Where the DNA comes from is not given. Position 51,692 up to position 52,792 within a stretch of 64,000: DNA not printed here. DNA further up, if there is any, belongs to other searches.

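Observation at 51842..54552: Four-step phosphorelay (hybrid HK + Hpt-REC) at the syntenic position of spo0B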

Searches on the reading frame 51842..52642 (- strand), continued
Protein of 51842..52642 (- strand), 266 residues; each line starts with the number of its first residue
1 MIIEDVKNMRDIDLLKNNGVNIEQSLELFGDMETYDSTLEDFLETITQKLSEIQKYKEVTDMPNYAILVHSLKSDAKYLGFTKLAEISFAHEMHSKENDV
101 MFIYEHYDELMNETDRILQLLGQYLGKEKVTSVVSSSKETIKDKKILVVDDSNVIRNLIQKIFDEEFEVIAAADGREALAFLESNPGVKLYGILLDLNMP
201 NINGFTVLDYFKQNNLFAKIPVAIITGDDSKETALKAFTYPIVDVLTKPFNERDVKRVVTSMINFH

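Call 43: predict_structure(alignment_id=A1)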
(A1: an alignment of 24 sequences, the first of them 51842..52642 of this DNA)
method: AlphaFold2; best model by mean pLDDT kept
length: 266 residues; sequences in the alignment: 24
mean_pLDDT: 82.6   pTM: 0.51
mean pLDDT of the five models: 82.6, 82.0, 79.9, 79.5, 79.3
residues with pLDDT >= 90: 74; 70-90: 163; 50-70: 14; < 50: 15
segments of 3 or more residues with pLDDT < 50: 1-7, 133-140
pLDDT, mean of each block of 10 residues (from residue 1): 43 86 86 89 91 84 92 95 96 91 87 92 79 43 81 81 79 86 81 86 83 86 85 82 87 83 74
secondary structure, 60 per line:
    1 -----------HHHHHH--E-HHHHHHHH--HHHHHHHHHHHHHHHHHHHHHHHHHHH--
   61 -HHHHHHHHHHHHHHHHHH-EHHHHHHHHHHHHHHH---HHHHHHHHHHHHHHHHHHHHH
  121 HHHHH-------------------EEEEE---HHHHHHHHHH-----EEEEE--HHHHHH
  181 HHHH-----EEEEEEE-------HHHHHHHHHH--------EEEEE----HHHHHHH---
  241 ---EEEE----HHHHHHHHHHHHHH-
elements in order: H12-17 H22-29 H32-58 H62-79 H82-96 H100-125 E145-149 H153-162 E168-172 H175-184 E190-196 H204-213 E222-226 H231-237 E244-247 H252-265

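Call 48: search_protein_families(library=ncbifam, proteins=[L019:6142-8154:+, L063:437-2155:+, L055:6528-8465:+, L011:7139-8095:+, L040:6996-8120:+, L008:4413-5885:+], max_evalue=0.00001)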
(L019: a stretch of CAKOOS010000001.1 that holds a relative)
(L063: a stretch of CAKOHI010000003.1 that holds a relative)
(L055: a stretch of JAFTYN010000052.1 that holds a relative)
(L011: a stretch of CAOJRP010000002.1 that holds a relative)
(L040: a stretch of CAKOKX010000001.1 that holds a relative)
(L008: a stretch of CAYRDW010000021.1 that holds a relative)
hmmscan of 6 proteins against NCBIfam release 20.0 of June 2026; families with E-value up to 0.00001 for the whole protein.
L019:6142-8154:+ (670 aa): 54 families (the best 25 are shown)
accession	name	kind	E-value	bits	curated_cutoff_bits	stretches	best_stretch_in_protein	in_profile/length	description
NF006181.0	PRK08314.1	subfamily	6.1e-41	140.3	705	1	253-656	177-559/563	long-chain-fatty-acid--CoA ligase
NF004837.0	PRK06187.1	subfamily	6e-33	113.9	476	1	256-653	145-524/531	long-chain-fatty-acid--CoA ligase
NF005220.0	PRK06710.1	equivalog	6.3e-33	113.7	1116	2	282-652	205-554/563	long-chain-fatty-acid--CoA ligase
NF004822.0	PRK06178.1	equivalog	2.1e-27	95.9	782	2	456-653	393-569/571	acyl-CoA synthetase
NF004229.0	PRK05677.1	subfamily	5.1e-27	94.5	879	1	280-655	204-559/563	long-chain-fatty-acid--CoA ligase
NF005463.0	PRK07059.1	subfamily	8.2e-27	93.8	869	2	269-650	190-555/557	long-chain-fatty-acid--CoA ligase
NF004114.0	PRK05605.1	equivalog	1.5e-25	89.5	766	2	265-650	201-568/575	long-chain-fatty-acid--CoA ligase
NF006442.0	PRK08751.1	equivalog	1.5e-24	86.3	1023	2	283-649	208-556/560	long-chain fatty acid--CoA ligase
NF006523.0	PRK08974.1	equivalog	1.7e-21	76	884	1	283-656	206-558/561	long-chain-fatty-acid--CoA ligase FadD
NF052269.1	Staph_lig_FadD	equivalog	2.4e-19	69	650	1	275-654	142-496/499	long-chain-fatty-acid--CoA ligase FadD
NF005714.0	PRK07529.1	subfamily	1.5e-17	63.2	632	1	228-654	165-579/640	acyl-CoA synthetase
NF003313.0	PRK04319.1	equivalog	2.1e-17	62.6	729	1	278-647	204-557/574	acetate--CoA ligase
NF005947.1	PRK08008.1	equivalog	8.9e-17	60.9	651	1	280-576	171-454/518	crotonobetaine/carnitine-CoA ligase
TIGR03205.1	pimA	equivalog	9.4e-17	60.6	705.6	1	254-647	165-540/541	dicarboxylate--CoA ligase PimA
NF047394.1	AcylCoAsynMbcS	equivalog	9.7e-17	60.7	850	1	362-653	250-522/525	acyl-CoA synthetase MbcS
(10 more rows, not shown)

L063:437-2155:+ (572 aa): 88 families (the best 25 are shown)
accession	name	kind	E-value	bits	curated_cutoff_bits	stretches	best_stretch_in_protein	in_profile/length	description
NF006181.0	PRK08314.1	subfamily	5.6e-41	140.4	705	1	13-562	17-559/563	long-chain-fatty-acid--CoA ligase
NF004837.0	PRK06187.1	subfamily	5.8e-40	137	476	1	24-560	12-525/531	long-chain-fatty-acid--CoA ligase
NF004114.0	PRK05605.1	equivalog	1.7e-39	135.6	766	1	7-492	20-508/575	long-chain-fatty-acid--CoA ligase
NF005220.0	PRK06710.1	equivalog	7.3e-35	120.1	1116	1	33-562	37-558/563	long-chain-fatty-acid--CoA ligase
TIGR03205.1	pimA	equivalog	1.5e-33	116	705.6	1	7-549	7-536/541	dicarboxylate--CoA ligase PimA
NF004822.0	PRK06178.1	equivalog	4e-33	114.8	782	2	25-217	42-231/571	acyl-CoA synthetase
TIGR01923.1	menE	equivalog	2.5e-31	109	330.15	1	47-549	1-438/442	o-succinylbenzoate--CoA ligase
NF005702.0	PRK07514.1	subfamily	3.2e-30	104.9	558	1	23-550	6-493/506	malonyl-CoA synthase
NF005463.0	PRK07059.1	subfamily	1e-29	103.4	869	1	24-551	27-550/557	long-chain-fatty-acid--CoA ligase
NF006386.0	PRK08633.1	equivalog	2e-29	102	1221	1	200-493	783-1085/1147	acyl-[ACP]--phospholipid O-acyltransferase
TIGR01733.1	AA-adenyl-dom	subfamily_domain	5.4e-29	101.2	317.4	1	47-484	1-409/409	amino acid adenylation domain-containing protein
NF006572.0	PRK09088.1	equivalog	1.7e-28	99.6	696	1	204-552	145-482/491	acyl-CoA synthetase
NF004229.0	PRK05677.1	subfamily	1.9e-28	99.3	879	1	24-560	28-558/563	long-chain-fatty-acid--CoA ligase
NF009233.0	PRK12583.1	subfamily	4.4e-28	98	832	1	39-557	39-550/558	fatty acid CoA ligase family protein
NF052269.1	Staph_lig_FadD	equivalog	7.8e-28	97.1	650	2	203-559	154-495/499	long-chain-fatty-acid--CoA ligase FadD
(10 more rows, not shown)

L055:6528-8465:+ (645 aa): 68 families (the best 25 are shown)
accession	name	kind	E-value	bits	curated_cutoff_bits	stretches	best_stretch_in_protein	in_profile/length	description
NF004114.0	PRK05605.1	equivalog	8.5e-48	163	766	1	10-574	12-538/575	long-chain-fatty-acid--CoA ligase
NF004837.0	PRK06187.1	subfamily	1.7e-43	148.7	476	1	30-609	7-520/531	long-chain-fatty-acid--CoA ligase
NF006181.0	PRK08314.1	subfamily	2.7e-35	121.6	705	1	13-610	5-553/563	long-chain-fatty-acid--CoA ligase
NF005220.0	PRK06710.1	equivalog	5.5e-32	110.6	1116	2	220-562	183-513/563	long-chain-fatty-acid--CoA ligase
NF005714.0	PRK07529.1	subfamily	8.2e-32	110.3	632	1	55-608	62-573/640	acyl-CoA synthetase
NF052269.1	Staph_lig_FadD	equivalog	8.8e-27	93.6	650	1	217-563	124-454/499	long-chain-fatty-acid--CoA ligase FadD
NF004822.0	PRK06178.1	equivalog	2.4e-26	92.4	782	1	23-606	29-562/571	acyl-CoA synthetase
NF005801.1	PRK07656.1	equivalog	1.8e-23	83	657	1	222-560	139-460/500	FadD3 family acyl-CoA ligase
NF003417.0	PRK04813.1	subfamily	6.3e-23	81.1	476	1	213-608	112-500/505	D-alanine--poly(phosphoribitol) ligase subunit DltA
TIGR01733.1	AA-adenyl-dom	subfamily_domain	5.9e-21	74.7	317.4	1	228-531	105-408/409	amino acid adenylation domain-containing protein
NF005702.0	PRK07514.1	subfamily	1.5e-20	73.1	558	1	228-565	140-461/506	malonyl-CoA synthase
NF002966.0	PRK03640.1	equivalog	1.8e-20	73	556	1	215-575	113-450/483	o-succinylbenzoate--CoA ligase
TIGR03098.1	ligase_PEP_1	hypoth_equivalog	2.3e-20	72.6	592.35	1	211-607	133-514/517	acyl-CoA ligase (AMP-forming), exosortase A system-associated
TIGR01734.1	D-ala-DACP-lig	equivalog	3e-20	72.3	559.85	1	217-607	116-498/504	D-alanine--poly(phosphoribitol) ligase subunit DltA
NF005463.0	PRK07059.1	subfamily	1.2e-19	70.2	869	1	12-609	2-554/557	long-chain-fatty-acid--CoA ligase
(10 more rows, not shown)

L011:7139-8095:+ (318 aa): 1 family
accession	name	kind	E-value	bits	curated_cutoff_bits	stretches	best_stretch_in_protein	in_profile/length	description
TIGR00530.1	AGP_acyltrn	subfamily_domain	1.3e-06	28.2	102.95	1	59-186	4-127/130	1-acylglycerol-3-phosphate O-acyltransferase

L040:6996-8120:+ (374 aa): 1 family
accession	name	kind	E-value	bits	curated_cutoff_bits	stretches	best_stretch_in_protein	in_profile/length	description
TIGR00530.1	AGP_acyltrn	subfamily_domain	2.2e-07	30.7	102.95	1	106-223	13-128/130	1-acylglycerol-3-phosphate O-acyltransferase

L008:4413-5885:+ (490 aa): 2 families
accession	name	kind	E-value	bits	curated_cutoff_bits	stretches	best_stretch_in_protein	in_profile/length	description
TIGR00530.1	AGP_acyltrn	subfamily_domain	1.8e-18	66.5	102.95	1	242-335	5-101/130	1-acylglycerol-3-phosphate O-acyltransferase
NF006386.0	PRK08633.1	equivalog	8.6e-13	46.9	1221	1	226-336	414-526/1147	acyl-[ACP]--phospholipid O-acyltransferase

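Call 51: fold_search(model_id=the predicted structure, library=pdb)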
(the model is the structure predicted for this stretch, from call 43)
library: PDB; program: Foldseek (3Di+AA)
matches with E <= 10: 1400; with E <= 0.001: 518
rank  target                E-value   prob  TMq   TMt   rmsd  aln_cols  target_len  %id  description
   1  4ja2                  2.0e-08  1.00  0.42  0.88   1.9       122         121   33  Structural basis of a rationally rewired protein-protein interface (RR468mutant V13P, L14I, I17M and N21V) (released 2013-09-04)
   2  3gl9_B                3.1e-08  1.00  0.42  0.88   1.9       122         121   34  The structure of a histidine kinase-response regulator complex sheds light into two-component signaling and reveals a  (released 2009-10-27)
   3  6rh8_C                3.8e-08  1.00  0.42  0.89   1.7       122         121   32  Revisiting pH-gated conformational switch. Complex HK853 mutant H260A -RR468 mutant D53A pH 5.3 (released 2020-02-19)
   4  6rh1_C                4.5e-08  1.00  0.42  0.90   1.7       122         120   32  Revisiting pH-gated conformational switch. Complex HK853-RR468 D53A pH 7 (released 2020-02-19)
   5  3dge_C                8.9e-08  1.00  0.42  0.87   1.9       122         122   34  Structure of a histidine kinase-response regulator complex reveals insights into Two-component signaling and a novel c (released 2009-07-07)
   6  5uht_B                9.9e-08  1.00  0.42  0.88   1.9       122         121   34  Structure of the Thermotoga maritima HK853-BeF3-RR468 complex at pH 5.0 (released 2017-12-27)
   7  4h60                  1.1e-07  1.00  0.41  0.86   1.8       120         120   30  High resolution structure of Vibrio cholerae chemotaxis protein CheY4 crystallized in low pH (4.0) condition (released 2013-08-07)
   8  4hnr                  1.2e-07  1.00  0.40  0.85   2.2       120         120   30  High resolution structure of Chemotaxis response regulator CheY4 of Vibrio cholerae (released 2013-10-02)
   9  3cfy                  1.3e-07  1.00  0.41  0.81   1.8       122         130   30  Crystal structure of signal receiver domain of putative Luxo repressor protein from Vibrio parahaemolyticus (released 2008-03-18)
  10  6xvu_D                1.4e-07  1.00  0.41  0.73   2.7       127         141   27  Bacteriophytochrome response regulator from Deinococcus radiodurans (released 2021-06-30)
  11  3cg4                  1.4e-07  1.00  0.38  0.75   3.2       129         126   26  Crystal structure of response regulator receiver domain protein (CheY-like) from Methanospirillum hungatei JF-1 (released 2008-03-11)
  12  2a9o                  1.6e-07  1.00  0.41  0.89   1.7       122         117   30  Crystal structures of an activated YycF homologue, the essential response regulator from S.pneumoniae in complex with Be (released 2006-09-26)
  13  6ifh                  1.6e-07  1.00  0.41  0.88   1.8       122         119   30  Unphosphorylated Spo0F from Paenisporosarcina sp. TG-14 (released 2019-01-16)
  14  1jlk_B                1.8e-07  1.00  0.40  0.72   3.3       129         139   31  Crystal structure of the Mn(2+)-bound form of response regulator Rcp1 (released 2002-03-13)
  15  1i3c_B                2.1e-07  1.00  0.40  0.72   3.2       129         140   32  RESPONSE REGULATOR FOR CYANOBACTERIAL PHYTOCHROME, RCP1 (released 2002-03-06)
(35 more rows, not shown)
